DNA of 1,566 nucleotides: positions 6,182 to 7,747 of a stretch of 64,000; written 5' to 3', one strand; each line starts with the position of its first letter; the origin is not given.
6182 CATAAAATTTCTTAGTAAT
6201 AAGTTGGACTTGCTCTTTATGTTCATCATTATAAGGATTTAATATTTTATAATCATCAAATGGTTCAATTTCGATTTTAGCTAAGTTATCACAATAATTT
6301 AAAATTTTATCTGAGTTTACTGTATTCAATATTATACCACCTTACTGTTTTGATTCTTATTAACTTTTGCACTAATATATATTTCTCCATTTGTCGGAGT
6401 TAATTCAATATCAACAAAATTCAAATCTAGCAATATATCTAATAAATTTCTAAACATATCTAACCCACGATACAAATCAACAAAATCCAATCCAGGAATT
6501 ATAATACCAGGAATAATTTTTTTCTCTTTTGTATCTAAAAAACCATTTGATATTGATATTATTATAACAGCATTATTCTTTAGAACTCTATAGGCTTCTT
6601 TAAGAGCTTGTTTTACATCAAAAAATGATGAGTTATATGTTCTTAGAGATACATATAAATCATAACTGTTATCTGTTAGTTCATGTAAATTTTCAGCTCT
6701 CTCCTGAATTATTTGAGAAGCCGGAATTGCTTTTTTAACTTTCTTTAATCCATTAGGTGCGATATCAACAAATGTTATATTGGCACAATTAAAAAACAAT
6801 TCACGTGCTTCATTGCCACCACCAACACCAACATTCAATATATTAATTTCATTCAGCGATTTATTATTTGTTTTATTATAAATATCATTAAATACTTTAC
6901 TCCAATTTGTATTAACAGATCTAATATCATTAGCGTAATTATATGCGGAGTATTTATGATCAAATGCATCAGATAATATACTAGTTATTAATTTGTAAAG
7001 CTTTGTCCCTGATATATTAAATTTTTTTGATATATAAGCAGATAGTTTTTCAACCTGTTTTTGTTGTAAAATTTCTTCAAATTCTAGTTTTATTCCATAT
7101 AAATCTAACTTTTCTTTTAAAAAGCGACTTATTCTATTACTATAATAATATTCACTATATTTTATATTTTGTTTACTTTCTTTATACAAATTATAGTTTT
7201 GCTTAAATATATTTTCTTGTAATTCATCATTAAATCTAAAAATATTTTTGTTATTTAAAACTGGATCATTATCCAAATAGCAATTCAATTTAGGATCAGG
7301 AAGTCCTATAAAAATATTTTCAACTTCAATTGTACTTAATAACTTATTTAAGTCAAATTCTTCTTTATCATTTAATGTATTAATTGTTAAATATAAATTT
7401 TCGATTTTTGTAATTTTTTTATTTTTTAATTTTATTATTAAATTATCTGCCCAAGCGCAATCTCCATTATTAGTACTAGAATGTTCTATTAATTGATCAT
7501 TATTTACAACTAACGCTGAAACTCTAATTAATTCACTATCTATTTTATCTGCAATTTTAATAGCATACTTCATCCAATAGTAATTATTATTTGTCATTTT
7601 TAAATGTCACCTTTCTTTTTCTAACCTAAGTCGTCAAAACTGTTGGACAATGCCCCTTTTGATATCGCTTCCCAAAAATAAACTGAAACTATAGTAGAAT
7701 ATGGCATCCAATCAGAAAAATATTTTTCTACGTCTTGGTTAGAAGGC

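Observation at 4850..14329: LysR-centred divergent 12-gene cluster: candidate import, activation and sanitation system for a non-canonical nucleobase or nucleotide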

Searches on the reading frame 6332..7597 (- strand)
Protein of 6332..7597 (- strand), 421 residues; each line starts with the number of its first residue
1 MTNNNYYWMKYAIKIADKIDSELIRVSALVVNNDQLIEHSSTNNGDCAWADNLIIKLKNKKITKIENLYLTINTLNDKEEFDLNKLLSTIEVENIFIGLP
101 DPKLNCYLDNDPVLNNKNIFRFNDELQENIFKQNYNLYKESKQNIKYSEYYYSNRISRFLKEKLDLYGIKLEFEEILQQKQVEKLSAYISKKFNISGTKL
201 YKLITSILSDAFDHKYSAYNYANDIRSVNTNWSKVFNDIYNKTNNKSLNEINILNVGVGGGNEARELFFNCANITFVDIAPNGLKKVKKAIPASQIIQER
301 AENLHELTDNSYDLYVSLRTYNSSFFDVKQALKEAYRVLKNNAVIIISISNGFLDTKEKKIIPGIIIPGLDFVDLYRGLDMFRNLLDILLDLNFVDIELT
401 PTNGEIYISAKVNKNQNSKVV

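Call 3: search_protein_families(library=pfam, proteins=[window:6332-7597:-], max_evalue=0.1)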
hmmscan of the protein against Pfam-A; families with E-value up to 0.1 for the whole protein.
window:6332-7597:- (421 aa): 6 families
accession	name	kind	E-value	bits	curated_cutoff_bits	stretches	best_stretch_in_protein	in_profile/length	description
PF08241.18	Methyltransf_11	-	7.8e-15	55.7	21.2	1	254-347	1-95/95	Methyltransferase domain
PF13649.12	Methyltransf_25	-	3.7e-10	40.8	27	1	253-341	1-95/97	Methyltransferase domain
PF08242.18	Methyltransf_12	-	1.3e-07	32.7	30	1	254-345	1-98/98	Methyltransferase domain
PF01209.24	Ubie_methyltran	-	3.4e-06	27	20.1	1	209-346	10-151/233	ubiE/COQ5 methyltransferase family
PF13847.12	Methyltransf_31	-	1.5e-05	25.1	27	1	251-350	5-112/145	Methyltransferase domain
PF13489.12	Methyltransf_23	-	0.0045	17.2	27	1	246-352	19-121/164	Methyltransferase domain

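Call 4: search_protein_families(library=ncbifam, proteins=[window:6332-7597:-], max_evalue=0.1)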
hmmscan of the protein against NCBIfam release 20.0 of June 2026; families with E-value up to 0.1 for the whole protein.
window:6332-7597:- (421 aa): 14 families
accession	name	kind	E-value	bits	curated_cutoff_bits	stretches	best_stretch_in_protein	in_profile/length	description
TIGR01934.1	MenG_MenH_UbiE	subfamily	9.9e-09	34.8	158.35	1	212-347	5-141/223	ubiquinone/menaquinone biosynthesis methyltransferase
TIGR02072.1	BioC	equivalog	1e-08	35.3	184.95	1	244-349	31-134/244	malonyl-ACP O-methyltransferase BioC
NF001242.0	PRK00216.1-3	equivalog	1.9e-06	27.5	351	1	207-345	29-173/258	bifunctional demethylmenaquinone methyltransferase/2-methoxy-6-polyprenyl-1,4-benzoquinol methylase UbiE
NF001244.0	PRK00216.1-5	equivalog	5.7e-06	25.8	216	1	211-347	13-153/236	bifunctional demethylmenaquinone methyltransferase/2-methoxy-6-polyprenyl-1,4-benzoquinol methylase UbiE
TIGR01983.1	UbiG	equivalog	2.6e-05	23.6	102.95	1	242-351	42-155/228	bifunctional 2-polyprenyl-6-hydroxyphenol methylase/3-demethylubiquinol 3-O-methyltransferase UbiG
NF043040.1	corrin_prot_MT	hypoth_equivalog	6.8e-05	22.4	180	1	241-347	32-147/216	corrinoid protein-associated methyltransferase CpaM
NF045667.1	MTase_DVU1556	equivalog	0.00024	20.6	155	1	251-348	24-120/213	DVU_1556 family methyltransferase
NF041650.1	nod_mtase_NodS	equivalog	0.00033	20.4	300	1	252-347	41-139/190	nodulation methyltransferase NodS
NF007610.0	PRK10258.1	equivalog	0.00093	18.6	342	1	252-346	45-137/251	malonyl-ACP O-methyltransferase BioC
NF041537.1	ArsM_AhpD_UU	exception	0.0049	15.7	510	1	252-347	79-180/345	arsenite methyltransferase/AhpD domain selenoprotein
NF038099.1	AsSugarArsM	exception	0.0078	15.4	400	0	249-348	58-172/321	arsenosugar biosynthesis arsenite methyltransferase ArsM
NF047649.1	MTase_UXPK_star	exception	0.011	14.8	460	1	267-347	98-181/283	methyltransferase/UXPK-star double selenoprotein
TIGR00537.1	hemK_rel_arch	hypoth_equivalog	0.037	13.7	87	0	244-291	14-62/179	HemK2/MTQ2 family protein methyltransferase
NF008113.2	PRK10860.1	equivalog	0.041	13.7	150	1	4-39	6-42/165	tRNA adenosine(34) deaminase TadA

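Call 49: find_homologous_proteins(query=window:6332-7597:-, max_evalue=0.001)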
Query window:6332-7597:- (421 aa): 464 proteins with E <= 0.001 among 8000 candidates; the best 120 are listed.
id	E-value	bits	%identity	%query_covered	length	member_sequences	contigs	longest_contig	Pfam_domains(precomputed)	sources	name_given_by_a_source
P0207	4.4e-262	887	98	100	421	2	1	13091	PF13847.13,PF13649.13,PF01209.25,PF08241.19,PF08242.19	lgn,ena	-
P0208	8.6e-262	886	98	100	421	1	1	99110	PF13847.13,PF13649.13,PF01209.25,PF08241.19,PF08242.19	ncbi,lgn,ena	-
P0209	5.9e-261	884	98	100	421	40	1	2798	PF13847.13,PF13649.13,PF01209.25,PF08241.19,PF08242.19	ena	-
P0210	8.4e-186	636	71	99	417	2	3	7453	PF13847.13,PF13649.13,PF08241.19,PF08242.19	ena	-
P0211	7.3e-184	630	71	99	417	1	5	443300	PF13847.13,PF13649.13,PF01209.25,PF08241.19,PF08242.19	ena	-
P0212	7.5e-181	620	71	98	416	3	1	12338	PF13847.13,PF13649.13,PF08241.19,PF08242.19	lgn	-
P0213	2.5e-180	618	70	98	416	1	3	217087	PF13847.13,PF13649.13,PF08241.19,PF08242.19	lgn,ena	-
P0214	2.6e-180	618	70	98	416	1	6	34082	PF13847.13,PF13649.13,PF08241.19,PF08242.19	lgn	-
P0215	6.9e-180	617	70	98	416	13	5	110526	PF13847.13,PF13649.13,PF08241.19,PF08242.19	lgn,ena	-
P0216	8.7e-180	616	70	98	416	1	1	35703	PF13649.13,PF08241.19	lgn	-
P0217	1.3e-178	612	69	98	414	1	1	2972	PF13649.13,PF01209.25,PF08241.19,PF08242.19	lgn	-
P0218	6.0e-177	607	67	98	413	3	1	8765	PF13649.13,PF08241.19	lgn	-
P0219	3.5e-176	604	69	98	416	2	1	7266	PF13649.13,PF08241.19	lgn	-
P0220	8.7e-174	597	67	98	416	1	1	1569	PF13847.13,PF13649.13,PF01209.25,PF08241.19,PF08242.19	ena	-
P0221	4.6e-171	588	67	98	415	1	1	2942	PF13649.13,PF08241.19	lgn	-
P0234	2.2e-124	434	53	97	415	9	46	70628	PF13847.13,PF13649.13,PF08241.19,PF08242.19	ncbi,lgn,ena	-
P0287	2.2e-113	398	49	98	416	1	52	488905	PF13847.13,PF13649.13,PF01209.25,PF08241.19,PF08242.19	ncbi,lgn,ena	ncbi:MAG: class I SAM-dependent methyltransferase [Clostridia bacterium]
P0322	1.7e-111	391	49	98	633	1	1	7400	PF13847.13,PF00730.32,PF13649.13,PF01209.25,PF08241.19,PF08242.19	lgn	-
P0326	3.3e-111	390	44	97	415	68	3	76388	PF13847.13,PF13649.13,PF08241.19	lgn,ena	-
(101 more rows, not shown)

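Call 50: find_encoding_contigs(protein=P0287, flank=8000, max_places=3)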
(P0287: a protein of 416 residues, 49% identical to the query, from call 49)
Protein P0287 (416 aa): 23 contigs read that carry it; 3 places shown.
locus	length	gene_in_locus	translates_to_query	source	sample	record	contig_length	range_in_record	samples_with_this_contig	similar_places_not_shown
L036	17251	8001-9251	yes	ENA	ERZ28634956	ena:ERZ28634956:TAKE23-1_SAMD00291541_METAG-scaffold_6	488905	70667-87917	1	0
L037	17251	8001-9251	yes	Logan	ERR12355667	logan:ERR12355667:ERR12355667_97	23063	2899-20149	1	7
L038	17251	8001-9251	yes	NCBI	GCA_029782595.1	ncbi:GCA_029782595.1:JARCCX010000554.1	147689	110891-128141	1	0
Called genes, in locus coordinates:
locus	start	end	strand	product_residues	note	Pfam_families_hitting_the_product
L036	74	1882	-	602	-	PF04851:ResIII (weak), PF00270:DEAD (faint)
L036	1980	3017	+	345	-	-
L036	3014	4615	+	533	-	-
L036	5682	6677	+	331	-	PF13495:Phage_int_SAM_4, PF00589:Phage_integrase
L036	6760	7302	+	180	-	PF00293:NUDIX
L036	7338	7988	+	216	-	PF00730:HhH-GPD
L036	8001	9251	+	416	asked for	PF01209:Ubie_methyltran (faint), PF08241:Methyltransf_11, PF08242:Methyltransf_12 (weak), PF13649:Methyltransf_25, PF13847:Methyltransf_31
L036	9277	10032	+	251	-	PF03167:UDG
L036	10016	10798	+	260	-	PF05014:Nuc_deoxyrib_tr (weak)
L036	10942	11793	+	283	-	PF12146:Hydrolase_4 (weak), PF00561:Abhydrolase_1, PF12697:Abhydrolase_6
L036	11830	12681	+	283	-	PF12146:Hydrolase_4 (weak), PF00561:Abhydrolase_1, PF12697:Abhydrolase_6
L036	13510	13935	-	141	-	PF13102:Phage_int_SAM_5, PF14659:Phage_int_SAM_3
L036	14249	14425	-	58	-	-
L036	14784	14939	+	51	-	-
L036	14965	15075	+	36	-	-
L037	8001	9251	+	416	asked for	PF01209:Ubie_methyltran (faint), PF08241:Methyltransf_11, PF08242:Methyltransf_12 (weak), PF13649:Methyltransf_25, PF13847:Methyltransf_31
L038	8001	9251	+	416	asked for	PF01209:Ubie_methyltran (faint), PF08241:Methyltransf_11, PF08242:Methyltransf_12 (weak), PF13649:Methyltransf_25, PF13847:Methyltransf_31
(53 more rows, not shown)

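Call 51: find_encoding_contigs(protein=P0234, flank=8000, max_places=2)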
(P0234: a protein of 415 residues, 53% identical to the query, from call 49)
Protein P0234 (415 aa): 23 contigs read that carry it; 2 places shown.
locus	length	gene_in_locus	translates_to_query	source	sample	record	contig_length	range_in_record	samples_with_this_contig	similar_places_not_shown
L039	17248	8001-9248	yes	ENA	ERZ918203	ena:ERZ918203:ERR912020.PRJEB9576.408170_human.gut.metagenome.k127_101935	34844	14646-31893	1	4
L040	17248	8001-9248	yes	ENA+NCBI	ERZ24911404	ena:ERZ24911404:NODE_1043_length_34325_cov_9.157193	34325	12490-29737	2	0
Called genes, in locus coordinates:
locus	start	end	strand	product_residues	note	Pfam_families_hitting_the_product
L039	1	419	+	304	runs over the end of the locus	PF02896:PEP-utilizers_C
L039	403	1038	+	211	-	PF00702:Hydrolase (weak), PF13419:HAD_2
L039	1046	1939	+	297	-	PF01636:APH (faint)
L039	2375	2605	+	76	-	-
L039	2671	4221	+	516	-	PF00239:Resolvase, PF07508:Recombinase, PF13408:Zn_ribbon_recom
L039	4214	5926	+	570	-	PF00239:Resolvase, PF07508:Recombinase, PF13408:Zn_ribbon_recom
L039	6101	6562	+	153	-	PF13730:HTH_36 (weak)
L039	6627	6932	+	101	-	-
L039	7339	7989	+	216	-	PF00730:HhH-GPD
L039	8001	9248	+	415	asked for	PF08241:Methyltransf_11, PF08242:Methyltransf_12 (weak), PF13649:Methyltransf_25, PF13847:Methyltransf_31 (weak)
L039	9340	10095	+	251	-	PF03167:UDG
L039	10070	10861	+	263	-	PF05014:Nuc_deoxyrib_tr (faint)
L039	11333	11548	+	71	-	-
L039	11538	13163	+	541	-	PF00239:Resolvase, PF07508:Recombinase, PF13408:Zn_ribbon_recom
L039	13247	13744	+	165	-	PF00578:AhpC-TSA, PF08534:Redoxin (weak), PF10417:1-cysPrx_C (weak)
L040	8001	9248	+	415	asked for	PF08241:Methyltransf_11, PF08242:Methyltransf_12 (weak), PF13649:Methyltransf_25, PF13847:Methyltransf_31 (weak)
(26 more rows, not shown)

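Call 52: find_encoding_contigs(protein=P0326, flank=8000, max_places=2)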
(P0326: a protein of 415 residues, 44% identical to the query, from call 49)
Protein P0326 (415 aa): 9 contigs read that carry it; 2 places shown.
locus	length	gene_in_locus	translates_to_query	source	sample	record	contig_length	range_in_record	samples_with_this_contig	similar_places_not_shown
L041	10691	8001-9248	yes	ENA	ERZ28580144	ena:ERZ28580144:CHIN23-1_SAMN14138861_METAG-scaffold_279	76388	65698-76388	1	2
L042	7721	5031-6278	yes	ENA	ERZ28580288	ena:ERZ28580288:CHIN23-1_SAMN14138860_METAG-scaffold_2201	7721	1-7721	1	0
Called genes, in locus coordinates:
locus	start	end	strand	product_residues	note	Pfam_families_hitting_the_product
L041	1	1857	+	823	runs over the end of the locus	PF01915:Glyco_hydro_3_C, PF14310:Fn3-like, PF00933:Glyco_hydro_3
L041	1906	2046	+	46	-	-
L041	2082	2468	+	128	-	PF02645:DegV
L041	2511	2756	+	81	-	-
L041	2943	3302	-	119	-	PF12844:HTH_19, PF13560:HTH_31, PF01381:HTH_3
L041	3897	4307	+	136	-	PF08281:Sigma70_r4_2, PF04545:Sigma70_r4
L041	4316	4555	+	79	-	PF12645:HTH_16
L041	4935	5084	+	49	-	PF20612:SHOCT_2 (weak)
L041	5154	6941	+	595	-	PF00239:Resolvase, PF07508:Recombinase, PF13408:Zn_ribbon_recom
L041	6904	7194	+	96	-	-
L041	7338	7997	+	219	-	PF00730:HhH-GPD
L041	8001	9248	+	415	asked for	PF08241:Methyltransf_11, PF13649:Methyltransf_25, PF13847:Methyltransf_31 (weak)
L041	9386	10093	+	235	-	PF03167:UDG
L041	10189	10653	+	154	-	-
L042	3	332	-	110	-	?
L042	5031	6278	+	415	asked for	PF08241:Methyltransf_11, PF13649:Methyltransf_25, PF13847:Methyltransf_31 (weak)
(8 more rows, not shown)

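Call 54: search_protein_families(library=padloc, proteins=[window:6332-7597:-], max_evalue=0.01)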
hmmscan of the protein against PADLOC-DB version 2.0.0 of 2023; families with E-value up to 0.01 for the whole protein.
window:6332-7597:- (421 aa): 1 family
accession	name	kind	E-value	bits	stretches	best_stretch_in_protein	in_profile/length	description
PDLC04134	mad2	-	1.3e-07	28.8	1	252-358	294-405/492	mads_2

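Call 55: search_protein_families(library=phrogs, proteins=[window:6332-7597:-], max_evalue=0.001)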
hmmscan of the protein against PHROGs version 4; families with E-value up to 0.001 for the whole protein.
window:6332-7597:- (421 aa): 1 family
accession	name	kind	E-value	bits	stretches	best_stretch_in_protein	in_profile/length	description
phrog_22502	-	other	1.4e-07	32.5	1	251-351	73-177/276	methyltransferase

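Call 74: predict_structure(alignment_id=A4)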
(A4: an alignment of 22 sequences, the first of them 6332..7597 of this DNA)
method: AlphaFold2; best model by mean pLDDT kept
length: 421 residues; sequences in the alignment: 22
mean_pLDDT: 88.1   pTM: 0.84
mean pLDDT of the five models: 88.1, 88.0, 87.6, 86.5, 82.5
residues with pLDDT >= 90: 231; 70-90: 171; 50-70: 12; < 50: 7
segments of 3 or more residues with pLDDT < 50: 417-421
pLDDT, mean of each block of 10 residues (from residue 1): 79 94 93 94 75 95 96 91 95 96 86 88 92 92 83 83 93 85 91 91 90 77 83 93 93 84 86 92 89 91 87 91 82 95 93 85 79 84 89 93 86 67 34
secondary structure, 60 per line:
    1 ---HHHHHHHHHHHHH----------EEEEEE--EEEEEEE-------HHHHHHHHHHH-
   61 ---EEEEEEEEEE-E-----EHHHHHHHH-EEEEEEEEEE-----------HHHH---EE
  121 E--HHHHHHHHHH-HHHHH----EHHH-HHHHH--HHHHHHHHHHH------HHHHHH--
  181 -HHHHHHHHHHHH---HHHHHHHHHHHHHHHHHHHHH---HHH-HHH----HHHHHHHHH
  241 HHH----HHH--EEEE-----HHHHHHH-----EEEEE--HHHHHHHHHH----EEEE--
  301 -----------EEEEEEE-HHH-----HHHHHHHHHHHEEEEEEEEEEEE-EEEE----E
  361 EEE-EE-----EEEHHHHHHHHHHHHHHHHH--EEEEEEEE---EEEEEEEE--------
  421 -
elements in order: H4-16 E27-32 E35-41 H49-59 E64-73 H82-89 E91-100 H112-115 E119-121 H124-133 H135-139 H149-153 H156-166 H173-178 H182-193 H197-217 H232-243 E253-256 H262-268 E274-278 H281-290 E295-298 E312-318 H328-338 E339-350 E352-355 E360-363 E372-374 H375-391 E394-401 E405-412

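Call 78: fold_search(model_id=the predicted structure, library=pdb)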
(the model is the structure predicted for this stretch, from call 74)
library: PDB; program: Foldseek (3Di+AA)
matches with E <= 10: 1608; with E <= 0.001: 972
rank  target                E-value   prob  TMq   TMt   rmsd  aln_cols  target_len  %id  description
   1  5thy_B                4.9e-09  1.00  0.35  0.39  10.6       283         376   13  Crystal structure of SeMet-Substituted CurJ carbon methyltransferase (released 2016-10-19)
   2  5thy_A                5.2e-09  1.00  0.35  0.38  10.6       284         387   13  Crystal structure of SeMet-Substituted CurJ carbon methyltransferase (released 2016-10-19)
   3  6kjg_A                1.2e-08  1.00  0.36  0.43  11.9       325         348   10  Crystal structure of PsoF (released 2019-09-18)
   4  3ofk_C                1.8e-08  1.00  0.34  0.64   5.8       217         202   12  Crystal structure of N-methyltransferase NodS from Bradyrhizobium japonicum WM9 in complex with S-adenosyl-l-homocyste (released 2010-10-27)
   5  5d1h_B                1.9e-08  1.00  0.30  0.56   7.5       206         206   17  Crystal structure of the 16S rRNA (adenine(1408)-N(1))-methyltransferase W203A mutant from Catenulisporales acidiphili (released 2016-04-20)
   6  6d6y                  2.2e-08  1.00  0.33  0.28  11.4       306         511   14  AprA Methyltransferase 2 - GNAT didomain in complex with SAH (released 2018-05-09)
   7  8xt7_B                2.4e-08  1.00  0.28  0.38   7.6       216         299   16  The crystal structure of human AS3MT (released 2025-01-15)
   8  6kjg_C                2.4e-08  1.00  0.35  0.41  12.1       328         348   12  Crystal structure of PsoF (released 2019-09-18)
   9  6kji_A                2.9e-08  1.00  0.31  0.37  15.0       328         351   12  Crystal structure of PsoF with SAH (released 2019-09-18)
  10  7ezg                  3.1e-08  1.00  0.36  0.52   6.3       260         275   16  The structure of the human METTL6 enzyme in complex with SAH (released 2022-01-12)
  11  5f8c_A                3.3e-08  1.00  0.31  0.36   8.4       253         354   11  Rv2258c-unbound (released 2016-06-29)
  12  7f1e_A                3.3e-08  1.00  0.30  0.49  10.8       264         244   14  Structure of METTL6 bound with SAM (released 2022-01-12)
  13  8xt7_A                3.7e-08  1.00  0.29  0.38   6.5       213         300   17  The crystal structure of human AS3MT (released 2025-01-15)
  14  5evj_B                3.7e-08  1.00  0.26  0.35   7.5       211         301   19  X-ray crystal structure of CrArsM, an arsenic (III) S-adenosylmethionine methyltransferase from Chlamydomonas reinhard (released 2016-11-30)
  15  4obw_C                4.1e-08  1.00  0.32  0.55   7.5       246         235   19  crystal structure of yeast Coq5 in the SAM bound form (released 2014-08-06)
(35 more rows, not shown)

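Call 86: find_encoding_contigs(protein=P0211, flank=10000, max_places=3)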
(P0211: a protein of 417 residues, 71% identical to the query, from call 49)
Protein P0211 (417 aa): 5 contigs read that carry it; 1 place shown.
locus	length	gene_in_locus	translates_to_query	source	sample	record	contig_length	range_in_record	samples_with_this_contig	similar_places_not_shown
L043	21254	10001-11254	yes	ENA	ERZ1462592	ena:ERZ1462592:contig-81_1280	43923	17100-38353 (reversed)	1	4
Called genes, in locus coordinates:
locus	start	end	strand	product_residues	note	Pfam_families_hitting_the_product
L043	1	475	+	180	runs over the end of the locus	-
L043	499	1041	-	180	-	PF00300:His_Phos_1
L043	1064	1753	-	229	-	PF07299:EF-G-binding_N, PF16571:FBP_C (weak)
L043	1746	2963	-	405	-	-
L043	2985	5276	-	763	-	PF00391:PEP-utilizers, PF01326:PPDK_N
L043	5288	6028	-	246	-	PF00005:ABC_tran, PF13304:AAA_21 (faint)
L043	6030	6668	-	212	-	PF00528:BPD_transp_1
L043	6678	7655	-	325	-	PF13379:NMT1_2 (weak), PF09084:NMT1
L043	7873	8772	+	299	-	PF00126:HTH_1, PF03466:LysR_substrate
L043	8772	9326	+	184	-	PF00293:NUDIX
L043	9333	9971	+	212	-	PF00730:HhH-GPD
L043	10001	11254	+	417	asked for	PF01209:Ubie_methyltran, PF08241:Methyltransf_11, PF08242:Methyltransf_12 (weak), PF13649:Methyltransf_25, PF13847:Methyltransf_31 (weak)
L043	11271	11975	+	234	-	PF03167:UDG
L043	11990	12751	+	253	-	PF05014:Nuc_deoxyrib_tr (weak)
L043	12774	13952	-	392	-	PF01520:Amidase_3, PF23446:LysM1_NFP_LYK (faint), PF04225:LysM_OapA (faint), PF22310:NMB0315_dom_I (faint), PF23472:LysM2_CERK1_LYK3_4_5 (faint), PF01476:LysM, PF23462:LysM3_NFP (faint), PF01476:LysM, +2 more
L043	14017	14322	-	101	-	PF05987:DUF898 (weak)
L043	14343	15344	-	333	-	-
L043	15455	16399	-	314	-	PF01544:CorA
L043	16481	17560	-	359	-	PF00089:Trypsin, PF13365:Trypsin_2, PF13180:PDZ_2, PF00595:PDZ (weak), PF17820:PDZ_6 (weak)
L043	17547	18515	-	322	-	PF07751:Abi_2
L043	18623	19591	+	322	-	PF00882:Zn_dep_PLPC (weak)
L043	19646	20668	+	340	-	-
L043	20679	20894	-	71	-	-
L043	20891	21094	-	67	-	-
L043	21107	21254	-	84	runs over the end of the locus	-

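Call 89: search_solved_structures(query=L043:6678-7655:-, max_evalue=0.001)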
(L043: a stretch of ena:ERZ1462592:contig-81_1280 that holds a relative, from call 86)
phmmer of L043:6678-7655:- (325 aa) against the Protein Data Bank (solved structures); distinct sequences matched with E-value up to 0.001: 4.
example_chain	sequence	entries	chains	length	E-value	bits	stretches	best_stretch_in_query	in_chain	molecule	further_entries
3e4r_A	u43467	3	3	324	4.3e-15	59.1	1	33-224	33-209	Nitrate transport protein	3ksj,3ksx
3uif_A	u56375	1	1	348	2.1e-14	56.9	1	48-265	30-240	Sulfonate ABC transporter, periplasmic sulfonate-binding protein SsuA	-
6ssy_A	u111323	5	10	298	1.3e-11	47.7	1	69-262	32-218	Taurine-binding periplasmic protein | Taurine ABC transporter substrate-binding protein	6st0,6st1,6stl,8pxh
2x26_A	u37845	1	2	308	7.4e-11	45.2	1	56-260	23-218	PERIPLASMIC ALIPHATIC SULPHONATES-BINDING PROTEIN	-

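Call 98: find_related_loci(query=A4, collection=viral_contigs, flank=10000)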
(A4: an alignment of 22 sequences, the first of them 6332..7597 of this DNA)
Query A4 (421 aa) in viral_contigs; peptide patterns used: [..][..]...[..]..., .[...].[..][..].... (x = any residue, [..] = any of these).
130 stretches matched a pattern; 1 encode a relative of the query (tblastn E <= 1e-3); 1 distinct loci.
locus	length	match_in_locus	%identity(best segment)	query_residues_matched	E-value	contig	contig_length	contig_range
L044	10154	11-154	63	236-283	1e-12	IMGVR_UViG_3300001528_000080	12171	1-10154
